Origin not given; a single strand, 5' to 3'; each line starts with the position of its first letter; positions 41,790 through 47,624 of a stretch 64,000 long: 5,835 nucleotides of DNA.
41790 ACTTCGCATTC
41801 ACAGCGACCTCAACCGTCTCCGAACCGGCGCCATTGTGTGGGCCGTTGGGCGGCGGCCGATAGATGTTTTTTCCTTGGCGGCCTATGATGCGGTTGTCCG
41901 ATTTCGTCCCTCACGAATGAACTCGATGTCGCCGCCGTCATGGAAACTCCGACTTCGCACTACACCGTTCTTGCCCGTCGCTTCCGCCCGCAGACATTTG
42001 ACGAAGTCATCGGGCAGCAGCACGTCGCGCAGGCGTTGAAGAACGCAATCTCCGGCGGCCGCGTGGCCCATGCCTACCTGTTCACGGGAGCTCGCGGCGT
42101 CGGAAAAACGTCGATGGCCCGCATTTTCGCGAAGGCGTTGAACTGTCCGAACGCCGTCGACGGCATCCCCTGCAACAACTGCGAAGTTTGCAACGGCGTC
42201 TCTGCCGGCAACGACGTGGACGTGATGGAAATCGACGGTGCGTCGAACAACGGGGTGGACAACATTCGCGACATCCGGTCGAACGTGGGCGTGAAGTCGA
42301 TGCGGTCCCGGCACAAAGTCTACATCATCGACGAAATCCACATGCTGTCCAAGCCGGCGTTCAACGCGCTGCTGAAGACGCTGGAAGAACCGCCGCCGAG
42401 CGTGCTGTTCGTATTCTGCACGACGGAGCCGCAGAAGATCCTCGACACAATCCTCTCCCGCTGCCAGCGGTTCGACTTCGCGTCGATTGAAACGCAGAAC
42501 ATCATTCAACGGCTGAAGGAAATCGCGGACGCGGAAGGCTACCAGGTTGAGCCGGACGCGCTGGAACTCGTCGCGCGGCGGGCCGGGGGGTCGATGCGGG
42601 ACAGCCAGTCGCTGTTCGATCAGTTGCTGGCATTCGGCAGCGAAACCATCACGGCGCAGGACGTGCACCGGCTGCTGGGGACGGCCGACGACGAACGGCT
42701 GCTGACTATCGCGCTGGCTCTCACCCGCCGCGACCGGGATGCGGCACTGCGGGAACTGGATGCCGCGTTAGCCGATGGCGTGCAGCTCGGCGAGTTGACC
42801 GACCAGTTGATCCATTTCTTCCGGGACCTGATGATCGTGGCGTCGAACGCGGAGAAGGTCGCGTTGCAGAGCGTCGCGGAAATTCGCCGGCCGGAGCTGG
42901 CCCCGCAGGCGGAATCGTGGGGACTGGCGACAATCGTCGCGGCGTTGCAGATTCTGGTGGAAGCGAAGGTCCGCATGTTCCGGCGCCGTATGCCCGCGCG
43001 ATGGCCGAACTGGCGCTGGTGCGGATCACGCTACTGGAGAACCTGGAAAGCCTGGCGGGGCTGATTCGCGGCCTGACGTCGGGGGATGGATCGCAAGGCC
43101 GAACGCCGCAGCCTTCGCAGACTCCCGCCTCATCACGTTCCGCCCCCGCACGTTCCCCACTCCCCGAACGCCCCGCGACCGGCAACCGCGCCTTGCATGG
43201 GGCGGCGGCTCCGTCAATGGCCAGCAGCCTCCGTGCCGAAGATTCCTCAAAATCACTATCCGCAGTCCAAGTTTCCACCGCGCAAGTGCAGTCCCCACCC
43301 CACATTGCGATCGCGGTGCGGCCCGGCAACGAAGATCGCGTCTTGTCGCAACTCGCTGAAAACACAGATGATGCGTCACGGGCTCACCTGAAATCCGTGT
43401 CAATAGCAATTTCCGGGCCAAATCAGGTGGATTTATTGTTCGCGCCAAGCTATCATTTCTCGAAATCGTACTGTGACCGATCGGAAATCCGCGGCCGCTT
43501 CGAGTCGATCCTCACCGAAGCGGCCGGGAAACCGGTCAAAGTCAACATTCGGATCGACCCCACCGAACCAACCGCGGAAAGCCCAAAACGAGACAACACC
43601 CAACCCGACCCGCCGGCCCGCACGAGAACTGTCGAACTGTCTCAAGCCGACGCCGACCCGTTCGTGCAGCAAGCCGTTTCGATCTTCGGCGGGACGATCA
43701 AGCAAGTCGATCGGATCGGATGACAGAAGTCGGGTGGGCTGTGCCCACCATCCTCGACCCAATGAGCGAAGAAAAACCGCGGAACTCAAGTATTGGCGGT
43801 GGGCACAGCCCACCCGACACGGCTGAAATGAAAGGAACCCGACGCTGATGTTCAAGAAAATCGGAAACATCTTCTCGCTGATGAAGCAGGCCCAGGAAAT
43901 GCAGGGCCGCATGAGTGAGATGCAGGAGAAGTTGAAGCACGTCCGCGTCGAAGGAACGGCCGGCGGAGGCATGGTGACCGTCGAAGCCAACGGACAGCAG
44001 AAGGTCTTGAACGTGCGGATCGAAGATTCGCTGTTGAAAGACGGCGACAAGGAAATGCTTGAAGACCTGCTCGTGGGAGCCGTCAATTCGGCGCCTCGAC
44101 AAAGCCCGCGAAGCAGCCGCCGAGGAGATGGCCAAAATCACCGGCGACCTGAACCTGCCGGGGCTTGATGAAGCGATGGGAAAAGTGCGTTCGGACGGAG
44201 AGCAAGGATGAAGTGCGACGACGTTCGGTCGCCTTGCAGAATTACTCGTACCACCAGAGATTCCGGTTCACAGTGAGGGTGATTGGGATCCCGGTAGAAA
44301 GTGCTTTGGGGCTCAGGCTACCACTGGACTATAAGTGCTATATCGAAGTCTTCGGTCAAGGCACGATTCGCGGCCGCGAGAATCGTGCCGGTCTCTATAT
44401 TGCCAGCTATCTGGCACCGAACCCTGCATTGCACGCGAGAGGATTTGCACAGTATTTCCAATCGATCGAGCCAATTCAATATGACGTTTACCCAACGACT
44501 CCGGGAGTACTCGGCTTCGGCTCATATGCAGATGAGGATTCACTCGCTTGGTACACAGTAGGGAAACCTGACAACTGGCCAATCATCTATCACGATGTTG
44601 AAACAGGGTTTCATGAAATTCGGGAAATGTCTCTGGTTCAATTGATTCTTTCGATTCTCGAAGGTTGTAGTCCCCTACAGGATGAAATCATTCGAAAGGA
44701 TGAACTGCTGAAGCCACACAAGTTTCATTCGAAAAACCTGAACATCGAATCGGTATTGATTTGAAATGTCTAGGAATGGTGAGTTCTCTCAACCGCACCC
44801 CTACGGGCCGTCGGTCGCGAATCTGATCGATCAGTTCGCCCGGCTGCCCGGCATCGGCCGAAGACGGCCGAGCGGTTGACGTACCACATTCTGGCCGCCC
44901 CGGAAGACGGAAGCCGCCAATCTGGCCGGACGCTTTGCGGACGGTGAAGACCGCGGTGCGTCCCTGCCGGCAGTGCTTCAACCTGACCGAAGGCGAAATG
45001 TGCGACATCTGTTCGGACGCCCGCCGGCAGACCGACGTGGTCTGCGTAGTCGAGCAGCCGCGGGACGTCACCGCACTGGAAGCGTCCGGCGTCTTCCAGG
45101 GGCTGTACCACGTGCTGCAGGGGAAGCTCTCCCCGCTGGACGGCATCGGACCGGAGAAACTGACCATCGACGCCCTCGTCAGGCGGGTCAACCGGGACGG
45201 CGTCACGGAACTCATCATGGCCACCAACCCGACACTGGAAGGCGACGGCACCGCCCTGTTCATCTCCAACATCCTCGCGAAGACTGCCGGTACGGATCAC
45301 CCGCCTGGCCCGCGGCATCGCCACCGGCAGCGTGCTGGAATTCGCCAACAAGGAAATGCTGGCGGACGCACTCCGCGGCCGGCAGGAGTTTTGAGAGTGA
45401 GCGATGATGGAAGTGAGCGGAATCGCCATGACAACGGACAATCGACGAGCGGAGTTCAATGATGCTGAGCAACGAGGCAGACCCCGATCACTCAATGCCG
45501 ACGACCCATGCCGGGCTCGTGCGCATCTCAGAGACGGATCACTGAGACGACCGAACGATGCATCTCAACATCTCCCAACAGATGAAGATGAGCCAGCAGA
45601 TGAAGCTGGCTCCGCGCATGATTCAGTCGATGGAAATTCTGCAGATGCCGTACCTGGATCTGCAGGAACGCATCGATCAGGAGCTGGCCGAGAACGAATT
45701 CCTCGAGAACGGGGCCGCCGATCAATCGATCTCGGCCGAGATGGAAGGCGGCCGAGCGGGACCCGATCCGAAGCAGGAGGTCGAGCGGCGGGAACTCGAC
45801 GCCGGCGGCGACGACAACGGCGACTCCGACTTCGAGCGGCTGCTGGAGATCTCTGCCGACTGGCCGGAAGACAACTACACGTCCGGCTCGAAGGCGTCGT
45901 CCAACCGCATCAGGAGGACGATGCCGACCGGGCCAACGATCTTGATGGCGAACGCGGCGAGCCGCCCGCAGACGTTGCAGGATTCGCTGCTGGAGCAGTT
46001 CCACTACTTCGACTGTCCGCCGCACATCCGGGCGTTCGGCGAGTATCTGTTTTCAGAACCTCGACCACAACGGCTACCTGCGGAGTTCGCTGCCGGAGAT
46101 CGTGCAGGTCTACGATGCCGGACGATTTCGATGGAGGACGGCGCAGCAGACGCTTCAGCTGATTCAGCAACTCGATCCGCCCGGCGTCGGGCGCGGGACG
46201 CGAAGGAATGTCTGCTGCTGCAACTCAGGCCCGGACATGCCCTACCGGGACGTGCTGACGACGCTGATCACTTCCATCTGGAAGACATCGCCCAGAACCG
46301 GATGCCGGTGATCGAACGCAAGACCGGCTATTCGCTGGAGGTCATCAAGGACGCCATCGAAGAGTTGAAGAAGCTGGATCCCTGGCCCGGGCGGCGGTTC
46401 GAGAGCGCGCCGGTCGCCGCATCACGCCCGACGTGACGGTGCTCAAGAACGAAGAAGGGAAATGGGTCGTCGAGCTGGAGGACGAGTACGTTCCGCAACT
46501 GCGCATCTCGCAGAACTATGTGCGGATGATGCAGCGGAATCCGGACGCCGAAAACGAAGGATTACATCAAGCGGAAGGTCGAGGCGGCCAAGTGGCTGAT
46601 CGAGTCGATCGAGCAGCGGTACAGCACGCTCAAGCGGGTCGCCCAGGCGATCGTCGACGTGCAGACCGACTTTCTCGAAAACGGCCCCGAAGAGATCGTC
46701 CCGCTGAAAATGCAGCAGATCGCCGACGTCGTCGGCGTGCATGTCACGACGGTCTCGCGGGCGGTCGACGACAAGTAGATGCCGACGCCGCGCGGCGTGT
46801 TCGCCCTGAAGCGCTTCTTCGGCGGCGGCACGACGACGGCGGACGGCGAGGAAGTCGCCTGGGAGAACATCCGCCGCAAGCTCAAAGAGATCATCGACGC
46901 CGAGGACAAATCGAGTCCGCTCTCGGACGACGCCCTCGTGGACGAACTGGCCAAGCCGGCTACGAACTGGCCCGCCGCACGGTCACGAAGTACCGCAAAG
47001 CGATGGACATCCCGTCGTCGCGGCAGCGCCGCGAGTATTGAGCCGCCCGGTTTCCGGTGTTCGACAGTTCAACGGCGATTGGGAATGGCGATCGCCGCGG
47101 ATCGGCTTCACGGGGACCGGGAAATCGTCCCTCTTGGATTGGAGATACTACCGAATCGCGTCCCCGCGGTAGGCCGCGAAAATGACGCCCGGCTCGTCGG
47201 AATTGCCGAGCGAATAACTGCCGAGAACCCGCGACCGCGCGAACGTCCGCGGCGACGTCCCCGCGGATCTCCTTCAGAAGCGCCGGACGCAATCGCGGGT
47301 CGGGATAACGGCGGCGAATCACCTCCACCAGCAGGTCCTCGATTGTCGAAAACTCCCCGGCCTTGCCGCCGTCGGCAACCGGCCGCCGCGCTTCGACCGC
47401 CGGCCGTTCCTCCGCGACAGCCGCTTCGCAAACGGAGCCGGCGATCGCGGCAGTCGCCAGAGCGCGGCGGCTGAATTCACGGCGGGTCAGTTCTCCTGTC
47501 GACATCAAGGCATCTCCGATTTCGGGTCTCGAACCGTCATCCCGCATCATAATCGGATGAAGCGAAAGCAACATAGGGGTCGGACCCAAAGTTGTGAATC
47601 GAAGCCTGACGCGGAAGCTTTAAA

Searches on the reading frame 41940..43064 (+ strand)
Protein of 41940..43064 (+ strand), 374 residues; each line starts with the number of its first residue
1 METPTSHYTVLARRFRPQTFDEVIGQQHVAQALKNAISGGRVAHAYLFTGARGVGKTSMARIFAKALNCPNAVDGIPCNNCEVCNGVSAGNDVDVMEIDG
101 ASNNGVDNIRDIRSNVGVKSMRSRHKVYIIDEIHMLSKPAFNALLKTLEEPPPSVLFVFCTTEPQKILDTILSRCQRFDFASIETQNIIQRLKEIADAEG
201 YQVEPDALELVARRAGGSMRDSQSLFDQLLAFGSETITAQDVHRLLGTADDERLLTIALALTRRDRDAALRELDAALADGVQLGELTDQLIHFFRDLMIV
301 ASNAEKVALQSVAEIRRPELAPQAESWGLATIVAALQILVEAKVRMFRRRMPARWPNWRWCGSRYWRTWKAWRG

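Call 12: search_protein_families(library=pfam, proteins=[window:41940-43064:+], max_evalue=0.001)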
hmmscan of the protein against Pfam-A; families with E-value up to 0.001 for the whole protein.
window:41940-43064:+ (374 aa): 11 families
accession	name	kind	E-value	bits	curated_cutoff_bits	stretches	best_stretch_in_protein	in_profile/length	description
PF13177.12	DNA_pol3_delta2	-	1.9e-46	158.4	27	1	25-183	1-160/161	DNA polymerase III, delta subunit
PF22608.2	DNAX_ATPase_lid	-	7.2e-15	55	27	1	188-234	2-48/49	DNA polymerase III clamp loader subunit, ATPase lid domain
PF00004.35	AAA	-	3e-12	47.5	21.2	1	47-178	2-126/131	ATPase family associated with various cellular activities (AAA)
PF12169.13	DNA_pol3_gamma3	-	2.9e-09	37.3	24.4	1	237-342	1-106/143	DNA polymerase III subunits gamma and tau domain III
PF05496.18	RuvB_N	-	1.2e-08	35.4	27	1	16-70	2-60/159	Holliday junction DNA helicase RuvB P-loop domain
PF13401.12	AAA_22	-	1.2e-06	29.3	27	1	46-161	8-124/130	AAA domain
PF07728.20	AAA_5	-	7.1e-06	26.5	22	1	47-150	3-92/139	AAA domain (dynein-related subfamily)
PF13604.12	AAA_30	-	1.9e-05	25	27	1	31-158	8-122/191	AAA domain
PF13173.12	AAA_14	-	9.1e-05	22.9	27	1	45-148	4-84/129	AAA domain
PF01078.27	Mg_chelatase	-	0.00012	22.1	20.3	1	20-68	2-47/207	Magnesium chelatase, subunit ChlI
PF13191.12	AAA_16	-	0.00028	21.8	32.6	0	28-70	11-51/167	AAA ATPase domain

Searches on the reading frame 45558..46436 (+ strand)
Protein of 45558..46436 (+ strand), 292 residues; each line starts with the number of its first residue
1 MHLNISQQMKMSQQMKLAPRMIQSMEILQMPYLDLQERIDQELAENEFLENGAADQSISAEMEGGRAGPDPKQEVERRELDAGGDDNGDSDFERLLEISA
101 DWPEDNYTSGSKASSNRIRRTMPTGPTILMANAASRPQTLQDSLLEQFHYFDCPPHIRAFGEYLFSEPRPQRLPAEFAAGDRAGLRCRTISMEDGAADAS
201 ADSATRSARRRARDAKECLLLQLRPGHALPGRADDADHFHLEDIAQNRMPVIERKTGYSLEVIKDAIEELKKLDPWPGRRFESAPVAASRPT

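Call 12: search_protein_families(library=pfam, proteins=[window:45558-46436:+], max_evalue=0.001)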
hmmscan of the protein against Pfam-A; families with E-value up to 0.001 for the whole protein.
window:45558-46436:+ (292 aa): 2 families
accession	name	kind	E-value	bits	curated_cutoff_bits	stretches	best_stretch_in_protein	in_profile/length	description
PF04963.19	Sigma54_CBD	-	1.7e-16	61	22.9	1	212-285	81-150/185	Sigma-54 factor, core binding domain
PF00309.25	Sigma54_AID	-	1.8e-14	53.8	23.8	1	6-50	1-45/46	Sigma-54 factor, Activator interacting domain (AID)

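Call 42: find_homologous_proteins(query=window:45558-46436:+, max_evalue=1e-20)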
Query window:45558-46436:+ (292 aa): 2690 proteins with E <= 1e-20 among 6190 candidates; the best 120 are listed.
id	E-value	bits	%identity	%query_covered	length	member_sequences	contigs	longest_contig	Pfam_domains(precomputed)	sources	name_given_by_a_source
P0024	2.4e-183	626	100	97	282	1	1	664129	PF04963.20,PF00309.26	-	-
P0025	3.3e-115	402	68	98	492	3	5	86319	PF04963.20,PF00309.26,PF04552.20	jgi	jgi:RNA polymerase sigma-54 factor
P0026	8.1e-114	397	68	98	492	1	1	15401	PF04963.20,PF00309.26,PF04552.20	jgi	jgi:RNA polymerase sigma-54 factor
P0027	3.0e-101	356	64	98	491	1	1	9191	PF04963.20,PF00309.26,PF04552.20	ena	-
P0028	5.5e-98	346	62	100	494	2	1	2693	PF04963.20,PF00309.26,PF04552.20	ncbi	-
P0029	6.9e-97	342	62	100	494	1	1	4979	PF04963.20,PF00309.26,PF04552.20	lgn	-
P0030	4.1e-96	339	60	100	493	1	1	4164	PF04963.20,PF00309.26,PF04552.20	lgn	-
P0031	1.2e-94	335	60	100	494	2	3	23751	PF04963.20,PF00309.26,PF04552.20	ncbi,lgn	ncbi:MAG: RNA polymerase factor sigma-54 [Planctomycetaceae bacterium]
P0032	1.6e-94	334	61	100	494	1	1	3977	PF04963.20,PF00309.26,PF04552.20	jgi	jgi:RNA polymerase sigma-54 factor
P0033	4.1e-94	333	61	100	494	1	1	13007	PF04963.20,PF00309.26,PF04552.20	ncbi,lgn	-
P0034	9.8e-94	332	60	100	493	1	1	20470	PF04963.20,PF00309.26,PF04552.20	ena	-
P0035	1.1e-93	332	61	100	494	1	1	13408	PF04963.20,PF00309.26,PF04552.20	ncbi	-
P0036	5.9e-93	329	61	100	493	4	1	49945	PF04963.20,PF00309.26,PF04552.20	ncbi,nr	ncbi:MAG: RNA polymerase factor sigma-54 [Planctomycetaceae bacterium]|nr:RNA polymerase factor sigm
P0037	1.0e-92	328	60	100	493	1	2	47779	PF04963.20,PF00309.26,PF04552.20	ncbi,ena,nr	ncbi:MAG: RNA polymerase factor sigma-54 [Planctomycetaceae bacterium]|nr:RNA polymerase factor sigm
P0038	1.1e-88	315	58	100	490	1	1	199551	PF04963.20,PF00309.26,PF04552.20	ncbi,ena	-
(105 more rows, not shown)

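Call 49: find_encoding_contigs(protein=P0025, flank=10000, max_places=2)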
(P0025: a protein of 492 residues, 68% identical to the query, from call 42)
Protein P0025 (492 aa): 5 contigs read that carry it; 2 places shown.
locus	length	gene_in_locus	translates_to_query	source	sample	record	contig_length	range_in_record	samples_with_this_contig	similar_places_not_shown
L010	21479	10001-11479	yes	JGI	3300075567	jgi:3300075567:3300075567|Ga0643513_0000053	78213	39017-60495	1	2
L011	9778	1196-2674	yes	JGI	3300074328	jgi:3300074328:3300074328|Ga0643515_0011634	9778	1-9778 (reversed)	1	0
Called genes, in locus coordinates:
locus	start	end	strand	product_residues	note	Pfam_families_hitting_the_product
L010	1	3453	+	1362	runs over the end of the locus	-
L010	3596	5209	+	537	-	PF01266:DAO (faint), PF01593:Amino_oxidase, PF07992:Pyr_redox_2 (faint), PF13450:NAD_binding_8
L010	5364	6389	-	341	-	PF01261:AP_endonuc_2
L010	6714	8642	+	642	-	PF05496:RuvB_N (faint), PF13177:DNA_pol3_delta2, PF13401:AAA_22 (weak), PF00004:AAA, PF07728:AAA_5 (weak), PF22608:DNAX_ATPase_lid, PF12169:DNA_pol3_gamma3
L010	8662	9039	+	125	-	PF02575:YbaB_DNA_bd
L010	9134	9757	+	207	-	PF21176:RecR_HhH, PF02132:RecR_ZnF, PF01751:Toprim, PF13662:Toprim_4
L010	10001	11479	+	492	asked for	PF00309:Sigma54_AID, PF04963:Sigma54_CBD, PF04552:Sigma54_DBD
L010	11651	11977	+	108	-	PF04255:DUF433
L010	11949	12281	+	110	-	PF18480:DUF5615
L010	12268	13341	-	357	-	PF01180:DHO_dh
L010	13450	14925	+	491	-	PF06439:3keto-disac_hyd, PF20407:DUF1583_N (faint), PF06439:3keto-disac_hyd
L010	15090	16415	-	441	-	PF22244:GCE_fung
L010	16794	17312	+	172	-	-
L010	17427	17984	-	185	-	PF10936:DUF2617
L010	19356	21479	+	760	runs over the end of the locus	-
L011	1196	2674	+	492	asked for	PF00309:Sigma54_AID, PF04963:Sigma54_CBD, PF04552:Sigma54_DBD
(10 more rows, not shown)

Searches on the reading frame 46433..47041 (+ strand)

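Call 12: search_protein_families(library=pfam, proteins=[window:46433-47041:+], max_evalue=0.001)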
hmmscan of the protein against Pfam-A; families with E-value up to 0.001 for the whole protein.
window:46433-47041:+ (202 aa): 1 family
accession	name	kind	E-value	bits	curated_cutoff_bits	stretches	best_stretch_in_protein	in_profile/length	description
PF04552.19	Sigma54_DBD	-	7.8e-08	32.7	22.8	1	174-200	133-159/160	Sigma-54, DNA binding domain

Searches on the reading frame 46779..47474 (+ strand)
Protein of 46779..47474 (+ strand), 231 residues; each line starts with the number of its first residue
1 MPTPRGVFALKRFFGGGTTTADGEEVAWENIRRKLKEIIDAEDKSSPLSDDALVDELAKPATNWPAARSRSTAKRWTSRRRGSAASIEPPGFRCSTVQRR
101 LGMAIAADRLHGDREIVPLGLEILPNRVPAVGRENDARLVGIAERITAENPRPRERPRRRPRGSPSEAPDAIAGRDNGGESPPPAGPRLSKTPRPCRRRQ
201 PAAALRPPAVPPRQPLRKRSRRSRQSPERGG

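Call 12: search_protein_families(library=pfam, proteins=[window:46779-47474:+], max_evalue=0.001)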
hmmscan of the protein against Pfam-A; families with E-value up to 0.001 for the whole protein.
window:46779-47474:+ (231 aa): 1 family
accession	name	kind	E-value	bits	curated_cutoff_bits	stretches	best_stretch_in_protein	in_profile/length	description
PF04552.19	Sigma54_DBD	-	3e-14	53.5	22.8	1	1-60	75-134/160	Sigma-54, DNA binding domain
